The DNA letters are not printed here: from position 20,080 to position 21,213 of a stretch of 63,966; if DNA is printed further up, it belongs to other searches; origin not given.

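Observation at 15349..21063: Island of envelope-targeted genes around the endolysin: HExxH protease, OMP beta-barrel, DUF805 protein, a paralog pair and a collagen-like lipoprotein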

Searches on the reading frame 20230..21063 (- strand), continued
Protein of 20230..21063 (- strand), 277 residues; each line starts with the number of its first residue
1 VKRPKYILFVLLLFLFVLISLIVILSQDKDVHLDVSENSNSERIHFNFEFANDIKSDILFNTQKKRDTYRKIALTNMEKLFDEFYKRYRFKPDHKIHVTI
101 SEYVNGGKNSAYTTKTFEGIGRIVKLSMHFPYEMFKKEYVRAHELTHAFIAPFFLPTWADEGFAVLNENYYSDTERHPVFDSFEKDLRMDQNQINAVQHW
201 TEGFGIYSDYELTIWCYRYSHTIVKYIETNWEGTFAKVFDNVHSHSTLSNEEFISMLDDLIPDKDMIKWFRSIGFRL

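Call 68: search_protein_families(library=ncbifam, max_evalue=0.01, proteins=[window:20230-21063:-])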
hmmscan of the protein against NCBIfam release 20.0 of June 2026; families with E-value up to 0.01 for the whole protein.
window:20230-21063:- (277 aa): 0 families

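Call 78: find_related_loci(query=A3, collection=genome_contigs, flank=6000)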
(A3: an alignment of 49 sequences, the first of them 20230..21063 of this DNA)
Query A3 (277 aa) in genome_contigs; peptide patterns used: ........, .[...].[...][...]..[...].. (x = any residue, [..] = any of these).
557 stretches matched a pattern; 150 encode a relative of the query (tblastn E <= 1e-3); the best 80 are kept; 80 distinct loci.
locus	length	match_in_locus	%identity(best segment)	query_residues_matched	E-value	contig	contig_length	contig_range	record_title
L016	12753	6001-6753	34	40-277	2e-39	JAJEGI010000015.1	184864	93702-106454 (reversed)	MAG: Candidatus Poribacteria bacterium isolate p16x44bins.54 k141_1903298, whole genome shotgun sequence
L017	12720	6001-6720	35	45-277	2e-39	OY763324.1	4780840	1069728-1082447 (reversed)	MAG: Candidatus Poribacteria bacterium isolate 3d2a48e4-3859-4b6e-83ef-b4ffa18775ef genome assembly, chromosome: 1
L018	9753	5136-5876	33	23-270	2e-38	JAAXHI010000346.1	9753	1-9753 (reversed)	MAG: Candidatus Poribacteria bacterium isolate Plut_88885 unfiltered_Plut_88885_genomic_contig_515371, whole genome shot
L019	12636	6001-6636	38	20-232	2e-38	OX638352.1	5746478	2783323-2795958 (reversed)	MAG: uncultured Poribacteria bacterium isolate 319d9eaa-e5ea-4d6b-972a-5b23a2ce0867 genome assembly, chromosome: 1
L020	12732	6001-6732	34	45-277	8e-38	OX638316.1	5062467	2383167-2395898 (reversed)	MAG: uncultured Poribacteria bacterium isolate 19b3914e-8088-41bb-88ee-c15fb0df7e30 genome assembly, chromosome: 1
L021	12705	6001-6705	35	45-262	5e-38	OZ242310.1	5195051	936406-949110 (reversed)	MAG: Candidatus Poribacteria bacterium isolate 20da2b61-0884-4a9e-940d-2acfcc06f24a genome assembly, chromosome: 1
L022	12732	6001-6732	35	45-277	5e-38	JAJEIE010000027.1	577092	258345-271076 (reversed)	MAG: Candidatus Poribacteria bacterium isolate p16x65bins.49 k141_450446, whole genome shotgun sequence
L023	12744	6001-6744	35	41-277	7e-38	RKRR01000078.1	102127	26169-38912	MAG: Candidatus Poribacteria bacterium isolate PNGco_C_binSS2 scaffold_3, whole genome shotgun sequence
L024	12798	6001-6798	31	22-277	8e-38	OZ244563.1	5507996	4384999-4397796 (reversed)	MAG: Candidatus Poribacteria bacterium isolate ff81fa92-488d-40f9-821d-30cdc2806971 genome assembly, chromosome: 1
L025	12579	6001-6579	39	41-232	9e-38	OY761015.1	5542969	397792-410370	MAG: Candidatus Poribacteria bacterium isolate b26c8cc1-2726-459c-8d02-9adedbaa8fd6 genome assembly, chromosome: 2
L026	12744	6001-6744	35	41-277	2e-37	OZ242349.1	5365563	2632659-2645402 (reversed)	MAG: Candidatus Poribacteria bacterium isolate e367748c-ea16-458c-b08a-e5b385d280ea genome assembly, chromosome: 1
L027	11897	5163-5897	33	26-270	1e-37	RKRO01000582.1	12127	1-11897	MAG: Candidatus Poribacteria bacterium isolate PNGco_C_bin3 scaffold_804, whole genome shotgun sequence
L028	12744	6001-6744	35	41-277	2e-37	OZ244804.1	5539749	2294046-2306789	MAG: Candidatus Poribacteria bacterium isolate 01d6ffbc-f1d2-4681-b35a-d9b575322fea genome assembly, chromosome: 1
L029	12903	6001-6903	32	8-277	2e-37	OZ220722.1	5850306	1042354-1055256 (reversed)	MAG: Candidatus Poribacteria bacterium isolate 09e4b887-e8cc-4912-b364-6afc626817b5 genome assembly, chromosome: 1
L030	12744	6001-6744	33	41-277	2e-37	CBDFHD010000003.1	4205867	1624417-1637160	MAG: Candidatus Poribacteria bacterium isolate 3ddb7f14-4d05-4080-9b3f-f5d75a2c5508 genome assembly, contig: contig_3, w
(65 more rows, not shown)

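Call 85: search_dna_similar(query=window:20230-21063:-, collection=phages, mode=protein, max_evalue=0.01, max_rows=10)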
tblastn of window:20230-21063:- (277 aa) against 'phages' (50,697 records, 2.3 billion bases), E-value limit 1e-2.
No match.

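Call 92: search_protein_families(library=pfam, max_evalue=0.01, proteins=[L007:10979-11515:+, L007:11544-12392:+, L005:7020-7634:+])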
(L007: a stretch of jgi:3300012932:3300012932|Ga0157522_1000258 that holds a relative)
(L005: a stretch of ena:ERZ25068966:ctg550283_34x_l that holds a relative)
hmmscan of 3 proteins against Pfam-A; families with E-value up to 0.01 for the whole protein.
L007:10979-11515:+ (178 aa): 0 families

L007:11544-12392:+ (282 aa): 1 family
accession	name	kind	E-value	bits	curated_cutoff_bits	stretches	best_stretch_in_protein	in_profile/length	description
PF11655.13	DUF2589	-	9.5e-06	26.5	23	1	83-174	75-151/154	Protein of unknown function (DUF2589)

L005:7020-7634:+ (204 aa): 1 family
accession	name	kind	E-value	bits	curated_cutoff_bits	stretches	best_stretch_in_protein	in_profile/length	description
PF22633.2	F5_F8_type_C_2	-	0.00091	20.2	27.8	1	72-140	16-90/91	NedA-like, galactose-binding domain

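Call 100: search_protein_families(library=phrogs, max_evalue=0.01, proteins=[L014:8676-9260:+, L013:12095-12376:+, L012:12068-12325:+, L013:13265-14131:+])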
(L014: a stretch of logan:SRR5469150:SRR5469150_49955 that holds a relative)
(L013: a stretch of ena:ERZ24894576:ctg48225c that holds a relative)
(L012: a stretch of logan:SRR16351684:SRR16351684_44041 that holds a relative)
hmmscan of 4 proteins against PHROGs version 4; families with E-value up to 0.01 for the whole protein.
L014:8676-9260:+ (194 aa): 0 families

L013:12095-12376:+ (93 aa): 0 families

L012:12068-12325:+ (85 aa): 0 families

L013:13265-14131:+ (288 aa): 1 family
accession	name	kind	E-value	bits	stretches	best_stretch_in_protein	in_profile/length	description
phrog_315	-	lysis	0.0012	18.4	1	144-223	391-466/677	endolysin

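Call 101: search_protein_families(library=padloc, max_evalue=0.01, proteins=[window:20230-21063:-])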
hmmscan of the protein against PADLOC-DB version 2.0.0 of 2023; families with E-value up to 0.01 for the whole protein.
window:20230-21063:- (277 aa): 0 families
